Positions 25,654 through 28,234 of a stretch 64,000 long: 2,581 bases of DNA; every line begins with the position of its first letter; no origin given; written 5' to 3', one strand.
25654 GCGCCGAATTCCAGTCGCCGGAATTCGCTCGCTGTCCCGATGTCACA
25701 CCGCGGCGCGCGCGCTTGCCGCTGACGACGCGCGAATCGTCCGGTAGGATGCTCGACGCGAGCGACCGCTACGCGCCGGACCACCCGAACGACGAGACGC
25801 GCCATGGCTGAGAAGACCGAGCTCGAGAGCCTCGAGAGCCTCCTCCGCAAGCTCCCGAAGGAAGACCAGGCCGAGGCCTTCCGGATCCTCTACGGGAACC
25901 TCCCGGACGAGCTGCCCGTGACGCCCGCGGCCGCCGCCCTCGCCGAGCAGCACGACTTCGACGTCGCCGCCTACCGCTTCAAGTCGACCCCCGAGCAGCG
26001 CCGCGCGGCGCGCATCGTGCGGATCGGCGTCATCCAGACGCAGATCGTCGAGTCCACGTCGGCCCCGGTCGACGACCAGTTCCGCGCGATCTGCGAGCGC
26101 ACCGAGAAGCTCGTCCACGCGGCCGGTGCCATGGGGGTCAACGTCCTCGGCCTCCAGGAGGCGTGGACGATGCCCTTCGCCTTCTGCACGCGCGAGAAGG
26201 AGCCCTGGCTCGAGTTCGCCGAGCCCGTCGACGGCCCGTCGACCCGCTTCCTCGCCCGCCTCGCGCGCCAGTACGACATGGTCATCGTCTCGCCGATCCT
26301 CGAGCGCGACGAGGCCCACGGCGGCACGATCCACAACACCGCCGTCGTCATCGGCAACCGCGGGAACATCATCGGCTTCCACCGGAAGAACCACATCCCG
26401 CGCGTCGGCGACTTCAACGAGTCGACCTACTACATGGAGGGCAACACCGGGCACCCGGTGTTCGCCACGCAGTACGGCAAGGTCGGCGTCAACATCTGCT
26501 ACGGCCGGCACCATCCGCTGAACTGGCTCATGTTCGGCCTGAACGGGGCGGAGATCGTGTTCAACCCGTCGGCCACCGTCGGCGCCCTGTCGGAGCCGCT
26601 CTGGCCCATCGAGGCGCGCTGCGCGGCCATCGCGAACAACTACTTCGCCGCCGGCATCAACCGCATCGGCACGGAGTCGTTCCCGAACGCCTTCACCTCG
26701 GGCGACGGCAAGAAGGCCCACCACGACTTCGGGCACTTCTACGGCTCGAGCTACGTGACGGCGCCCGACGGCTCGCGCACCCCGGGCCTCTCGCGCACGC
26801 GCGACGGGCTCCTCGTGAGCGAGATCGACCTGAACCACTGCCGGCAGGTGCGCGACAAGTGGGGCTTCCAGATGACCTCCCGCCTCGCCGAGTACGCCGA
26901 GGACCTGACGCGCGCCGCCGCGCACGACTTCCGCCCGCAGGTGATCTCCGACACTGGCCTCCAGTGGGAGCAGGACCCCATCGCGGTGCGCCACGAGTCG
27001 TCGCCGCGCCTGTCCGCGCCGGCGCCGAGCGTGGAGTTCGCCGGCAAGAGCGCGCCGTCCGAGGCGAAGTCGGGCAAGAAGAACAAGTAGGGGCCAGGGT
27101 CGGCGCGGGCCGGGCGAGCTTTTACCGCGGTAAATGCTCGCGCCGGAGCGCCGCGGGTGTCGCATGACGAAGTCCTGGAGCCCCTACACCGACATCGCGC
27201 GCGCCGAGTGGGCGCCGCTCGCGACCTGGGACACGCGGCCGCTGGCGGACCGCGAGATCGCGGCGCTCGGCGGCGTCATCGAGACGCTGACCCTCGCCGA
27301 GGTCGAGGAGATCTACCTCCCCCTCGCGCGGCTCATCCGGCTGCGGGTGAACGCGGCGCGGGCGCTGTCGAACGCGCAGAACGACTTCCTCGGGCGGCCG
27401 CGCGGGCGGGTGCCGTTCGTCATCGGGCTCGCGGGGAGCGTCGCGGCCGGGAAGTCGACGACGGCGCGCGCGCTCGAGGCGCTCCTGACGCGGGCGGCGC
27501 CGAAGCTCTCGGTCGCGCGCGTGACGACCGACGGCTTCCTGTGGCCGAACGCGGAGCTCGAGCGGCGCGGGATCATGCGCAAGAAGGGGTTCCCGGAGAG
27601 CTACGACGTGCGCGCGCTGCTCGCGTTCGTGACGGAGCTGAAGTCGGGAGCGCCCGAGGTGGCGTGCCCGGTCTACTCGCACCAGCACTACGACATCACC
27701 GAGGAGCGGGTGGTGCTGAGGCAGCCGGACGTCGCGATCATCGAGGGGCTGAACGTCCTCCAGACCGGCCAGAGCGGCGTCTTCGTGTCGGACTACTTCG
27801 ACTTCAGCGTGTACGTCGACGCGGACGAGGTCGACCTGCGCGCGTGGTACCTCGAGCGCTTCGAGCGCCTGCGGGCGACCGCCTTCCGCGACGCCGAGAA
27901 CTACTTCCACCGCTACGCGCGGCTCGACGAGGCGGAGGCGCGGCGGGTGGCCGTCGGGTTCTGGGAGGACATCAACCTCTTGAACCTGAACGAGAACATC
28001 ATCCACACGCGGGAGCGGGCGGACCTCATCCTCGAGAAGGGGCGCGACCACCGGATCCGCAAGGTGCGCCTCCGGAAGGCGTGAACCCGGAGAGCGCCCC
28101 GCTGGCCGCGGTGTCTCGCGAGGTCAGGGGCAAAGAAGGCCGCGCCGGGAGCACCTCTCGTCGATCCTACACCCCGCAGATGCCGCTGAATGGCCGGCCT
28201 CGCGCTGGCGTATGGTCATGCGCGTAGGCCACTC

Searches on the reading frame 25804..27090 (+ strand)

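Call 73: search_protein_families(library=pfam, proteins=[window:25804-27090:+], max_evalue=0.001)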
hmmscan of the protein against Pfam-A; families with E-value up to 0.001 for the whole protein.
window:25804-27090:+ (428 aa): 1 family
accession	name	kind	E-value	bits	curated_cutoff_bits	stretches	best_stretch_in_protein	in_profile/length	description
PF00795.27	CN_hydrolase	-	1.4e-59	202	23.2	1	74-350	2-255/256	Carbon-nitrogen hydrolase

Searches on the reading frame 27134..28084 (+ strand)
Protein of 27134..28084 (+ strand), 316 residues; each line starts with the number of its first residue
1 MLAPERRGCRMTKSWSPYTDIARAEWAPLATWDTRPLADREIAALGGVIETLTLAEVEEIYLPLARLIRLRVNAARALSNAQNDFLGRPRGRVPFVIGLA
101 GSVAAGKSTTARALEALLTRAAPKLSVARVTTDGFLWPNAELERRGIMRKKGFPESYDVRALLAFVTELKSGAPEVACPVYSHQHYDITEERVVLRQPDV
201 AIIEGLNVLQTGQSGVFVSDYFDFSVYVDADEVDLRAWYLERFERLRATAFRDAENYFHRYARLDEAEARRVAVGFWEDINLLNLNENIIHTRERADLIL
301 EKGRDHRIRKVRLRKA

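Call 73: search_protein_families(library=pfam, proteins=[window:27134-28084:+], max_evalue=0.001)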
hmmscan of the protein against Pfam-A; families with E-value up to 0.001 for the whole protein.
window:27134-28084:+ (316 aa): 1 family
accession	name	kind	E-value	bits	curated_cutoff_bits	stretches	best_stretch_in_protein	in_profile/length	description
PF00485.24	PRK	-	7.7e-14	52.4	22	1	96-235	1-141/196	Phosphoribulokinase / Uridine kinase family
